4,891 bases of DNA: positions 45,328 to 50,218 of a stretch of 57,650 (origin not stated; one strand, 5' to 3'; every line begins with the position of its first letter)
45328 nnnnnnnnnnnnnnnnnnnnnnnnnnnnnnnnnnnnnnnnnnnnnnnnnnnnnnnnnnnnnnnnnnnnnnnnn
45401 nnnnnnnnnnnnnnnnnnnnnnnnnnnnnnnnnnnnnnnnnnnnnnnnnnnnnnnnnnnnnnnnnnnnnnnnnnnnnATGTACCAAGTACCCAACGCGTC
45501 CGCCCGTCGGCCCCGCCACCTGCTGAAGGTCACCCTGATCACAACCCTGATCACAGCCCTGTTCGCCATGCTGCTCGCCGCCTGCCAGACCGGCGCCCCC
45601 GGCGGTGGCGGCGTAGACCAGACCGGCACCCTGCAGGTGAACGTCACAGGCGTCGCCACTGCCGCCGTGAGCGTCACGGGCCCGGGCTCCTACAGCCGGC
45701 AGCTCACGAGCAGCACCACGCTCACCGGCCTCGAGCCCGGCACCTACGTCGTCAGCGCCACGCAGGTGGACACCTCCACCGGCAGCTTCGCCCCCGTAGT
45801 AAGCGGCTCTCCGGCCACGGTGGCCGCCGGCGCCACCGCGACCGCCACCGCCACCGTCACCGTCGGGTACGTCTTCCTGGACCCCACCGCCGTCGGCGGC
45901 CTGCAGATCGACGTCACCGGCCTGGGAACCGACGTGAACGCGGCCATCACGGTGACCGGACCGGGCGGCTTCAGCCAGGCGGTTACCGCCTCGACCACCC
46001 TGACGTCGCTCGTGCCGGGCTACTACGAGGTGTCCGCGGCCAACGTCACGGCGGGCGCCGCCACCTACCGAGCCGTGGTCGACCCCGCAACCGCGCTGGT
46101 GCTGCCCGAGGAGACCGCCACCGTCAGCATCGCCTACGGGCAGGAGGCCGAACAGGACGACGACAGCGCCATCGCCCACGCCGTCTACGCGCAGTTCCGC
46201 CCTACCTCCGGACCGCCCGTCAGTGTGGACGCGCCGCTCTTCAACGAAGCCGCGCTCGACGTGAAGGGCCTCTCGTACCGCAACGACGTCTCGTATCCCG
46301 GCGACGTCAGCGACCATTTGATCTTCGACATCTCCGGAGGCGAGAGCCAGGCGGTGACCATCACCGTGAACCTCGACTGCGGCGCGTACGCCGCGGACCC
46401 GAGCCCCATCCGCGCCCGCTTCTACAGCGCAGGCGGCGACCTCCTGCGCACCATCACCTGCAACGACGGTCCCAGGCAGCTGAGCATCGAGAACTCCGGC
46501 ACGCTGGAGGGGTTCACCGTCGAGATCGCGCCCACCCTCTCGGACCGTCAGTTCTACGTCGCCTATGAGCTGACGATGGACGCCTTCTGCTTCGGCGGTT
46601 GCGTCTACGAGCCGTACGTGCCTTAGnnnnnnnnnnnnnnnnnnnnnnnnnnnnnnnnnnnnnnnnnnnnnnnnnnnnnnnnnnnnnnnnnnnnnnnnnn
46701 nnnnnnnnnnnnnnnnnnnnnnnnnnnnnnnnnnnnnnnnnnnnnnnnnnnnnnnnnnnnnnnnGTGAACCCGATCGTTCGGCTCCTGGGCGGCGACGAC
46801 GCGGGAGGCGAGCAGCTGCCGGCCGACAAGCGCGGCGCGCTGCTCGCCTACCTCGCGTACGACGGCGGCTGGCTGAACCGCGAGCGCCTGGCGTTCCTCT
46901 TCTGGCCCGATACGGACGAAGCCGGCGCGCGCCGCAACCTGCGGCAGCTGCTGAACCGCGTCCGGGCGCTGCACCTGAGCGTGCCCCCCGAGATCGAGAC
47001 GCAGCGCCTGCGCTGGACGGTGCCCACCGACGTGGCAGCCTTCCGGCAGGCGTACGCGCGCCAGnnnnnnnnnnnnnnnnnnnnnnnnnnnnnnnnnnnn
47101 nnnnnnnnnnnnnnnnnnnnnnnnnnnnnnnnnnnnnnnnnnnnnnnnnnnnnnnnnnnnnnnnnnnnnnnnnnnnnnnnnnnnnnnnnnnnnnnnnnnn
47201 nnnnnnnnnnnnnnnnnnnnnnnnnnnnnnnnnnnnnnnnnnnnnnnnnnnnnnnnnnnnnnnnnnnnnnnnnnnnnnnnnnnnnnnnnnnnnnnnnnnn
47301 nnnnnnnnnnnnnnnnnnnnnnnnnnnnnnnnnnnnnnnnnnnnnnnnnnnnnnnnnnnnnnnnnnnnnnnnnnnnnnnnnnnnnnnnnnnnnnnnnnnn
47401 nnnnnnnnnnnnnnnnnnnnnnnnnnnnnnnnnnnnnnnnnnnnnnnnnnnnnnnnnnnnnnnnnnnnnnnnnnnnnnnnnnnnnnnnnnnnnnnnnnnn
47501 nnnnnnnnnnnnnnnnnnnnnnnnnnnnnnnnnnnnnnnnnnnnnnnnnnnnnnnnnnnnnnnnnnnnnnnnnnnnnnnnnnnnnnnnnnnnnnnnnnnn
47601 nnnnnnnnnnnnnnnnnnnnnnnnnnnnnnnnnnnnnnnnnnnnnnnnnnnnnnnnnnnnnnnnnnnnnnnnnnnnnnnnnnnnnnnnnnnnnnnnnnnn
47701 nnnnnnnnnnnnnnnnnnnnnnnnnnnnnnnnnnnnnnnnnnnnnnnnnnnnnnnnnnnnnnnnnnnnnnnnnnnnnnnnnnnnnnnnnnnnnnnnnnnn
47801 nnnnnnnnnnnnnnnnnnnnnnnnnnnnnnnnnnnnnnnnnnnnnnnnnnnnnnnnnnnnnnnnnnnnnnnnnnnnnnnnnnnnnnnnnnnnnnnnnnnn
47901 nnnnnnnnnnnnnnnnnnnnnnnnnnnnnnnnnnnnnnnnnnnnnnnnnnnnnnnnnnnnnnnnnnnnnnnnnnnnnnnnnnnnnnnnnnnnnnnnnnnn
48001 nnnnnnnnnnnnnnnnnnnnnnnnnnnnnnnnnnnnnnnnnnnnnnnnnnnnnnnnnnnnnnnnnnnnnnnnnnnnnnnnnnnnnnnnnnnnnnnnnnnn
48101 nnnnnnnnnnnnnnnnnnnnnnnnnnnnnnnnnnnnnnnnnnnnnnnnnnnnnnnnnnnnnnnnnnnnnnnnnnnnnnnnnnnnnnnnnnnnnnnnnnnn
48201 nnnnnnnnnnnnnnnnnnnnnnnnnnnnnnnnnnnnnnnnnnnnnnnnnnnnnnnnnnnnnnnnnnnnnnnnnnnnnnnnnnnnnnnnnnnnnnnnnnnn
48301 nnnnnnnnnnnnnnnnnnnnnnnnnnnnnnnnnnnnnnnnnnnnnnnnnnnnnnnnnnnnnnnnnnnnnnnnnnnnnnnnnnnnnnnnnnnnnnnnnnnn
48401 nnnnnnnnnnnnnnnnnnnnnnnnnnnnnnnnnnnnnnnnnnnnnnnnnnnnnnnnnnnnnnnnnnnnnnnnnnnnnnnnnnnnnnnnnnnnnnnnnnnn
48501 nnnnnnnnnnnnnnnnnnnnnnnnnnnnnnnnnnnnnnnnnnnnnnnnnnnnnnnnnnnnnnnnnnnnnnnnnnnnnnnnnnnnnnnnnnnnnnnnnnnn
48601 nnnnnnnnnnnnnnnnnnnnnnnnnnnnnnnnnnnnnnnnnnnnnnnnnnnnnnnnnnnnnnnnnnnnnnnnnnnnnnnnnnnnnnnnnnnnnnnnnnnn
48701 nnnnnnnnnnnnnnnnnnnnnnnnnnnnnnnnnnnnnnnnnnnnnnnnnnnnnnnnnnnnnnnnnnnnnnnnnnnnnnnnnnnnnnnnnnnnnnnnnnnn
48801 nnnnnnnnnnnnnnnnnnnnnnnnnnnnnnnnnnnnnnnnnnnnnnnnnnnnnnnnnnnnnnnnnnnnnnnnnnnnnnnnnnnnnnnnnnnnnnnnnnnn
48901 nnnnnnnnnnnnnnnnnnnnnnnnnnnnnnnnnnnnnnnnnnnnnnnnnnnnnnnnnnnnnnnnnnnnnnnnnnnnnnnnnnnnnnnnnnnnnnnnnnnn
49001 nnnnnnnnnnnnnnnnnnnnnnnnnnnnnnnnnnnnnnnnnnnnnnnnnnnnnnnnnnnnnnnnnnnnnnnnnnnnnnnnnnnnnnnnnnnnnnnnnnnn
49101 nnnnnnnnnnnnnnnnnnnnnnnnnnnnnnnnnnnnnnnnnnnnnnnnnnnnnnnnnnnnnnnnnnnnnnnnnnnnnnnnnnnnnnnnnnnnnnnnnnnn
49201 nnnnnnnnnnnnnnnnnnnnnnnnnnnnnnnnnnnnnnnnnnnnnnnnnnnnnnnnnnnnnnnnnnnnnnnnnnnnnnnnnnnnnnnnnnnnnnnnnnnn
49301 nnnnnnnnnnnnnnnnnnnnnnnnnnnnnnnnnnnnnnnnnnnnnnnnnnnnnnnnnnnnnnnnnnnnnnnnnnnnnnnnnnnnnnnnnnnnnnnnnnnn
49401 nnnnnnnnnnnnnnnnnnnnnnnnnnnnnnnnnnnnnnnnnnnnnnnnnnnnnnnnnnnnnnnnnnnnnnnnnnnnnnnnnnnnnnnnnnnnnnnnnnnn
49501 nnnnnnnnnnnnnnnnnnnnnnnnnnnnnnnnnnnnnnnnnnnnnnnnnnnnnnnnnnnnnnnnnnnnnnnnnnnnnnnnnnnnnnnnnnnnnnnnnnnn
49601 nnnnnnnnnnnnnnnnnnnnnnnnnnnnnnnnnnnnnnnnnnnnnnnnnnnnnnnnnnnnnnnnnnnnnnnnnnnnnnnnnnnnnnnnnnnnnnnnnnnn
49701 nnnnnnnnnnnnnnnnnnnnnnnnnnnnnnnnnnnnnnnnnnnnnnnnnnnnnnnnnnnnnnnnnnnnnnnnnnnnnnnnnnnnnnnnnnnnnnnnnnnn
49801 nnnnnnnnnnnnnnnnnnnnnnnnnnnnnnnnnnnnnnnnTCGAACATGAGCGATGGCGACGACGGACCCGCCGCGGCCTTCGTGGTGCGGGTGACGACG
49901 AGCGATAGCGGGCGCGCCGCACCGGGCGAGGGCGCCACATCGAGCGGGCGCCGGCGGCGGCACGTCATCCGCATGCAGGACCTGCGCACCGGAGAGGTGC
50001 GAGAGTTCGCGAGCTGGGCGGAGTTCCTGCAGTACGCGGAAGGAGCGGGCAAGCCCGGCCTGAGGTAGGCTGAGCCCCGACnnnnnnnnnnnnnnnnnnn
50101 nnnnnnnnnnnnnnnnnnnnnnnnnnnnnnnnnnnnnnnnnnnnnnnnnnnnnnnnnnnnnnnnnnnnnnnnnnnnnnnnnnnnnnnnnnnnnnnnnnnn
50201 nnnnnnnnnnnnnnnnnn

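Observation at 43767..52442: Same-strand cluster of secreted protein, Ig/PPC lipoprotein, AfsR-like STAND regulator, small protein and membrane M28 peptidase: candidate undescribed extracytoplasmic module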

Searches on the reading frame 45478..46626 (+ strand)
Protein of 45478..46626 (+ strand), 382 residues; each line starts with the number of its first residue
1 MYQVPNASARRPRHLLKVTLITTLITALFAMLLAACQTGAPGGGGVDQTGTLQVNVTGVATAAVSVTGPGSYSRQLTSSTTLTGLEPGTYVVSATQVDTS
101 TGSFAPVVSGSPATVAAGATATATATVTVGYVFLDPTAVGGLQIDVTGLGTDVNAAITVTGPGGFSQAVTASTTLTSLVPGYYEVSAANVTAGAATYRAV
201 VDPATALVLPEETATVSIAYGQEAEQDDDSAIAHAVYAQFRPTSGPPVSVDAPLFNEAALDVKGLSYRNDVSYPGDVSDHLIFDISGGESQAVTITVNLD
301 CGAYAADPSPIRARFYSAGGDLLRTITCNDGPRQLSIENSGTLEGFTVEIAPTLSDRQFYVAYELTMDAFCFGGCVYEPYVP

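Call 8: search_protein_families(library=pfam, proteins=[window:45478-46626:+], max_evalue=0.01)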
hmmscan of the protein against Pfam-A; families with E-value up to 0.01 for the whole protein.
window:45478-46626:+ (382 aa): 0 families

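Call 19: find_encoding_contigs(protein=window:45478-46626:+, flank=10000, max_places=6)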
Protein window:45478-46626:+ (382 aa): no gene with exactly this product is on record in the collection.

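Call 36: search_protein_families(library=ncbifam, proteins=[window:45478-46626:+], max_evalue=0.1)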
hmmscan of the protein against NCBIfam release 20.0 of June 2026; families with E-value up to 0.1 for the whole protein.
window:45478-46626:+ (382 aa): 0 families

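Call 101: search_protein_families(library=padloc, proteins=[window:45478-46626:+], max_evalue=0.001)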
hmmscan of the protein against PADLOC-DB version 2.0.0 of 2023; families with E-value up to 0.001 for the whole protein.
window:45478-46626:+ (382 aa): 0 families

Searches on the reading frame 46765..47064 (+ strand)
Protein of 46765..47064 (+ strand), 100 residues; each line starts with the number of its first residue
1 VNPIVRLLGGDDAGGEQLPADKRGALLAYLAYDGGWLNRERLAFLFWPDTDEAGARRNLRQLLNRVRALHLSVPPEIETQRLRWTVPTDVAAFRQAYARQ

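Call 51: search_protein_families(library=pfam, proteins=[window:46765-47064:+], max_evalue=10)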
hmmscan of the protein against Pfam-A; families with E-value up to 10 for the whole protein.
seq(100 aa): 2 families
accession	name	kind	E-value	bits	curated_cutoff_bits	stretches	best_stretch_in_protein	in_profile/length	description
PF14053.11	DUF4248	-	0.035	14.6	27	1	39-69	7-37/68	Domain of unknown function (DUF4248)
PF06254.16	YdaT_toxin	-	0.054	14.4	21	1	37-68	4-35/92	Bacterial toxin ydaT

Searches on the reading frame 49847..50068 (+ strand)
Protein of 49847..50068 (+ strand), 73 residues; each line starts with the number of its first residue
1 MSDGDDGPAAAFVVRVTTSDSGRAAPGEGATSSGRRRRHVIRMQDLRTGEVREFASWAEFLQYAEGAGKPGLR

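Call 8: search_protein_families(library=pfam, proteins=[window:49847-50068:+], max_evalue=0.01)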
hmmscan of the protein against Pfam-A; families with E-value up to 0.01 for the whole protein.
window:49847-50068:+ (73 aa): 0 families

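Call 36: search_protein_families(library=ncbifam, proteins=[window:49847-50068:+], max_evalue=0.1)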
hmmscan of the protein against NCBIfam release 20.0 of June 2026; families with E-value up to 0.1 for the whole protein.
window:49847-50068:+ (73 aa): 0 families

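Call 39: find_homologous_proteins(query=window:49847-50068:+, max_evalue=0.01)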
Query window:49847-50068:+ (73 aa): 3 proteins with E <= 0.01 among 7 candidates.
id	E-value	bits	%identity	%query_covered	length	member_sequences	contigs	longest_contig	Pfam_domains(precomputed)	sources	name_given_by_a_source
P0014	2.5e-40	153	100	100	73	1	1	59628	-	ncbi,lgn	-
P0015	3.0e-9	54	59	84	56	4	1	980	-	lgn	-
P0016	1.2e-8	53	55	90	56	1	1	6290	-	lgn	-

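Call 62: search_protein_families(library=pfam, proteins=[window:49847-50065:+], max_evalue=10)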
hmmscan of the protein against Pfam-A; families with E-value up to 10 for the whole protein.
seq(73 aa): 0 families

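Call 101: search_protein_families(library=padloc, proteins=[window:49847-50068:+], max_evalue=0.001)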
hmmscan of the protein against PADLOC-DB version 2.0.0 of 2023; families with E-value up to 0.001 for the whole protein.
window:49847-50068:+ (73 aa): 0 families
